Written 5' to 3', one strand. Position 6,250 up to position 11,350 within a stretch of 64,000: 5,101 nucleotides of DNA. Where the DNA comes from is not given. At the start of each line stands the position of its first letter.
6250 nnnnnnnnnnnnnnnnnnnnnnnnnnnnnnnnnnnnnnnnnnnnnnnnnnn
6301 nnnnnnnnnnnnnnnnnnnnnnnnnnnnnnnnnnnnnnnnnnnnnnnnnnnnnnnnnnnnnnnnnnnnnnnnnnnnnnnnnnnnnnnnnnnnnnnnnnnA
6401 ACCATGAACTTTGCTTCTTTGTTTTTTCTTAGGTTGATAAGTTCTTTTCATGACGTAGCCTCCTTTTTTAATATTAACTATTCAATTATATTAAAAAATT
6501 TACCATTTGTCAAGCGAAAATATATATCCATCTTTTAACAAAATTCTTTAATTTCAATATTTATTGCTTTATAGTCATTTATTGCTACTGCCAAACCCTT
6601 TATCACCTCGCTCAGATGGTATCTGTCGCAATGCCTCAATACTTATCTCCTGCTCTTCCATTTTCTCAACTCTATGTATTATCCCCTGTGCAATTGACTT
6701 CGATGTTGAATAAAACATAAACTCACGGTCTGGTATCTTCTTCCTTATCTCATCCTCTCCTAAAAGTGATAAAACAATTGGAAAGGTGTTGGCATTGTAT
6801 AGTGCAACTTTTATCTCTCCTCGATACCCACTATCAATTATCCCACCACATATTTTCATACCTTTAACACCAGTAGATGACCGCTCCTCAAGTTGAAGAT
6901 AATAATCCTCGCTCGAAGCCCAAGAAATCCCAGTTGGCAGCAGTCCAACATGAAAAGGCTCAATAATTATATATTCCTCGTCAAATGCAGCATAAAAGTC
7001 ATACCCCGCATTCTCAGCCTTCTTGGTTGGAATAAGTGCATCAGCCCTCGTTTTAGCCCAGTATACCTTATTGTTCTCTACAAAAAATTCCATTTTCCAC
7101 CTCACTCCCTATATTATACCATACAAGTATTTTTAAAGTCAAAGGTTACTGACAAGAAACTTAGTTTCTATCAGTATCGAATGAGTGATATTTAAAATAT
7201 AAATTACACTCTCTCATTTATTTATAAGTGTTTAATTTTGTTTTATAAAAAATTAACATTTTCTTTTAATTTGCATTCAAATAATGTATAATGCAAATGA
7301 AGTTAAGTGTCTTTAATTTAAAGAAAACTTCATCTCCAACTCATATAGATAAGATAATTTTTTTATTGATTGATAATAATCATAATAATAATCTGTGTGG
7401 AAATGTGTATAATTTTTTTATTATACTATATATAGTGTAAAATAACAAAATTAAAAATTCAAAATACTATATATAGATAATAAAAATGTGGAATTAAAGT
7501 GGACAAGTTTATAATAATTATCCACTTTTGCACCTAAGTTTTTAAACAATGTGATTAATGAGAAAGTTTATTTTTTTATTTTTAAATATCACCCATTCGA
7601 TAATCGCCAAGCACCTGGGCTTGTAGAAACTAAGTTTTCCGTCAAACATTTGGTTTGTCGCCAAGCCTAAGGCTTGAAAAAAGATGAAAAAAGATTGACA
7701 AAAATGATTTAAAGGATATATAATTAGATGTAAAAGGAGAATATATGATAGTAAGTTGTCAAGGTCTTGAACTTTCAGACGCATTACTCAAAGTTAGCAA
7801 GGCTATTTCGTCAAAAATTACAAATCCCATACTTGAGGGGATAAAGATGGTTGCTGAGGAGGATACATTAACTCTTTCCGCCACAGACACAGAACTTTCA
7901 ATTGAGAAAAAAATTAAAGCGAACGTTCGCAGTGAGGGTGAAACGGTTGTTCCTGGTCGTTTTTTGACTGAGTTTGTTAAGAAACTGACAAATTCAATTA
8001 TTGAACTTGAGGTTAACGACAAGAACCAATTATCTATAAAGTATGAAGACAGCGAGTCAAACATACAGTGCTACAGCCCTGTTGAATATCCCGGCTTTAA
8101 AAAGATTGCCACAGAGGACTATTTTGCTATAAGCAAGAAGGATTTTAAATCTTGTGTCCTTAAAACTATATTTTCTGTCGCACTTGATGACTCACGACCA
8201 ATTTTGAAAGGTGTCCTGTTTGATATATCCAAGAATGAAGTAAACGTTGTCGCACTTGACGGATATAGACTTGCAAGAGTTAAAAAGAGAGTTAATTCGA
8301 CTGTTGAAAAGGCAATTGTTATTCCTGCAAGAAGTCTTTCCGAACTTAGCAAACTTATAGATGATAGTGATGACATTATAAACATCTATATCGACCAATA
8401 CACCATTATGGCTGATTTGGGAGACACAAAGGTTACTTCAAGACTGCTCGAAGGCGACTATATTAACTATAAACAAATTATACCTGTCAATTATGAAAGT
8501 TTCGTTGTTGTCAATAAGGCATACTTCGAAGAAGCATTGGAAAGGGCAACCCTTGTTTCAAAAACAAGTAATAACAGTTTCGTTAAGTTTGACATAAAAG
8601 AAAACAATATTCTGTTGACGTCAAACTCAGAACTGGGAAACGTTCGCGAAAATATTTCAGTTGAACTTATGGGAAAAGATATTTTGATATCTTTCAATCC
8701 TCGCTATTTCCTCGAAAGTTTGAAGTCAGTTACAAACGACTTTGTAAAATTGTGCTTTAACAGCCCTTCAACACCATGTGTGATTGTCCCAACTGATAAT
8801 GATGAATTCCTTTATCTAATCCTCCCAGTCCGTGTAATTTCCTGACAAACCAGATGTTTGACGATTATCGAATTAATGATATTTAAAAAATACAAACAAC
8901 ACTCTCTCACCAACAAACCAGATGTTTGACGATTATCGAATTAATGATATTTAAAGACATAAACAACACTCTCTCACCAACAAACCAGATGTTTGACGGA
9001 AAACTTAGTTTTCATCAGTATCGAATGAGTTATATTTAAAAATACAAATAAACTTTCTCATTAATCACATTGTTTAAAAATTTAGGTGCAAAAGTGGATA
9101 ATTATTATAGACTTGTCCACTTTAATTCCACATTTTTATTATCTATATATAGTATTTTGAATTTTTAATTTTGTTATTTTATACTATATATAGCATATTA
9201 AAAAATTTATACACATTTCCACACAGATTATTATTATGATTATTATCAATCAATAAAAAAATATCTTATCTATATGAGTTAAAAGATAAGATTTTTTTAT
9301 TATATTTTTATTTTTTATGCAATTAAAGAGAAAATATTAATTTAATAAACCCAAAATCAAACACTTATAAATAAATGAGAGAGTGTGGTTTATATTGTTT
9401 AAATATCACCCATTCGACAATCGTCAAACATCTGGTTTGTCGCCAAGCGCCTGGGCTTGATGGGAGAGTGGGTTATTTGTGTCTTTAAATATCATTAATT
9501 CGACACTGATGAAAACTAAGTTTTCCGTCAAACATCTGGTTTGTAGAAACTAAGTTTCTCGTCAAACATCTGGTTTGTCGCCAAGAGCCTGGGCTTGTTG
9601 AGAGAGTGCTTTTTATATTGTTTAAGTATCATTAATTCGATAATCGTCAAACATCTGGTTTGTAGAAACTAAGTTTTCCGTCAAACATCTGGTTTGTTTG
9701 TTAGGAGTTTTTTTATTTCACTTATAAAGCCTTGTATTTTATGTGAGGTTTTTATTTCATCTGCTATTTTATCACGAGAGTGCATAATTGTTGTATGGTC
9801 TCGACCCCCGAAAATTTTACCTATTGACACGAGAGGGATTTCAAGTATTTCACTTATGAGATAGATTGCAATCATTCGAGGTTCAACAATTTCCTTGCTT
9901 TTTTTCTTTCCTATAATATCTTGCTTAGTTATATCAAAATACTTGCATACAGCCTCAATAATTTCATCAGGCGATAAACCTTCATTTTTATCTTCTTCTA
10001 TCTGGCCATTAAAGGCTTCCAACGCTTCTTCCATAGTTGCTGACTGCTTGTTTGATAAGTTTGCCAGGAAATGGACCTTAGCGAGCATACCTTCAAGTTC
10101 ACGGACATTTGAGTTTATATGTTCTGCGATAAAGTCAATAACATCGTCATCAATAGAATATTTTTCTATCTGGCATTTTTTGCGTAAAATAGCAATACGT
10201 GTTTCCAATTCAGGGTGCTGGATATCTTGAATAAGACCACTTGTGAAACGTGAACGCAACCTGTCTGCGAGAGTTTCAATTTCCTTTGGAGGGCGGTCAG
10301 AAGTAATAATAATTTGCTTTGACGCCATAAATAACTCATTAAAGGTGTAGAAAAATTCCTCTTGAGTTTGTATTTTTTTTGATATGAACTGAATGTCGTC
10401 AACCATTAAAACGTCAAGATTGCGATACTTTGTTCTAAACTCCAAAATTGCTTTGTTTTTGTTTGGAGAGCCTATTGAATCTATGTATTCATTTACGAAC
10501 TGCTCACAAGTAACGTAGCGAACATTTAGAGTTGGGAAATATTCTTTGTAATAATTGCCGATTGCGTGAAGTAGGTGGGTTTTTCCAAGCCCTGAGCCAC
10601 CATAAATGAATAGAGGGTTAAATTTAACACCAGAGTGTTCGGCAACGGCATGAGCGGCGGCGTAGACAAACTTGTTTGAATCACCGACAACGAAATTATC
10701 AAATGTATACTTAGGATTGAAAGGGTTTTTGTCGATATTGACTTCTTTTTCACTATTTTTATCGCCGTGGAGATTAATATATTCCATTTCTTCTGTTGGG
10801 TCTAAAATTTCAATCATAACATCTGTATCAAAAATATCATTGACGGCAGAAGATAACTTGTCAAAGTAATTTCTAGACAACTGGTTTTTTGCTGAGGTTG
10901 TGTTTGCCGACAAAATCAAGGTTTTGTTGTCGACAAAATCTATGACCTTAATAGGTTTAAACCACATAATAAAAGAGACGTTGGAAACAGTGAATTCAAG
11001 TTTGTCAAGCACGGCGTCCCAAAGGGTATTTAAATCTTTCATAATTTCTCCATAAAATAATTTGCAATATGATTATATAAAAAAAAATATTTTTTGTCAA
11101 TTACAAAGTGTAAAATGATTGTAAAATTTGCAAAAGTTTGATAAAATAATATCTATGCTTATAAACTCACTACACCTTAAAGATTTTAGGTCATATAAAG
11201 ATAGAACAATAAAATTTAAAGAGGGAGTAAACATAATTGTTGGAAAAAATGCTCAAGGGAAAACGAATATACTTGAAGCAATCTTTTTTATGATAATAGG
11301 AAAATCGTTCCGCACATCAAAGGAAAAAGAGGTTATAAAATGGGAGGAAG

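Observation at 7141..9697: dnaN is bracketed by large inverted repeats carrying DnaA-box-like clusters, and dnaN and dnaA are convergent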

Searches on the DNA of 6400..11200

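Call 9: search_rna_families(source=window, start=6400, end=11200, threshold=evalue, max_evalue=1)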
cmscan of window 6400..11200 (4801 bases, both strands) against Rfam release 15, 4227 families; matches with E-value up to 1: 1.
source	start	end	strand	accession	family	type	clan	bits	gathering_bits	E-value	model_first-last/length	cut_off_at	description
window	10525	10604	+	RF02674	AsdA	Gene; antisense;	-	35.2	52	0.00014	1-81/81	no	antisense RNA of dnaA mRNA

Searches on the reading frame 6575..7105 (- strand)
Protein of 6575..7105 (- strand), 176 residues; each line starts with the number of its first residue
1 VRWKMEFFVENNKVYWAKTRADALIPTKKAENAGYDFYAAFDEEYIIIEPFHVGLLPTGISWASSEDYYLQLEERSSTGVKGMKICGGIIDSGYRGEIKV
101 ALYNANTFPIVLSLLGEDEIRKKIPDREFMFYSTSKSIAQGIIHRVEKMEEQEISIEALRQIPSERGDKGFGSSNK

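Call 4: search_protein_families(library=ncbifam, proteins=[window:6575-7105:-])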
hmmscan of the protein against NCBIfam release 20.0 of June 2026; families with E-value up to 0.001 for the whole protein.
window:6575-7105:- (176 aa): 3 families
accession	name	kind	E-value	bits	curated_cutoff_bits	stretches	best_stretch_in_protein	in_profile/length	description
TIGR00576.1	dut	superfamily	1e-23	83.6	102.55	1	16-107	4-97/143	dUTP diphosphatase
NF001862.0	PRK00601.1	equivalog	1.6e-19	70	103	1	16-111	10-108/150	dUTP diphosphatase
TIGR02274.1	dCTP_deam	equivalog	2.5e-08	33.8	92.8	1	14-113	40-141/180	dCTP deaminase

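Call 36: find_encoding_contigs(protein=window:6578-7093:-, flank=4000, max_places=10)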
Protein window:6578-7093:- (172 aa): 2 contigs read that carry it; 1 place shown.
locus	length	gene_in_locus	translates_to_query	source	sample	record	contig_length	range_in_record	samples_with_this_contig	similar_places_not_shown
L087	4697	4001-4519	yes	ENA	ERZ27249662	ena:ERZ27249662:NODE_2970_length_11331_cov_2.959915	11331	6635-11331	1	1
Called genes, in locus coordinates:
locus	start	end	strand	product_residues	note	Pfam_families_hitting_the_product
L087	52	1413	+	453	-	PF11638:DnaA_N, PF00308:Bac_DnaA, PF00004:AAA (weak), PF08299:Bac_DnaA_C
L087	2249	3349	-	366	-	PF00712:DNA_pol3_beta, PF02767:DNA_pol3_beta_2, PF02768:DNA_pol3_beta_3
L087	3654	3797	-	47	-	-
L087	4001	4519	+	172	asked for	PF22769:DCD (weak), PF00692:dUTPase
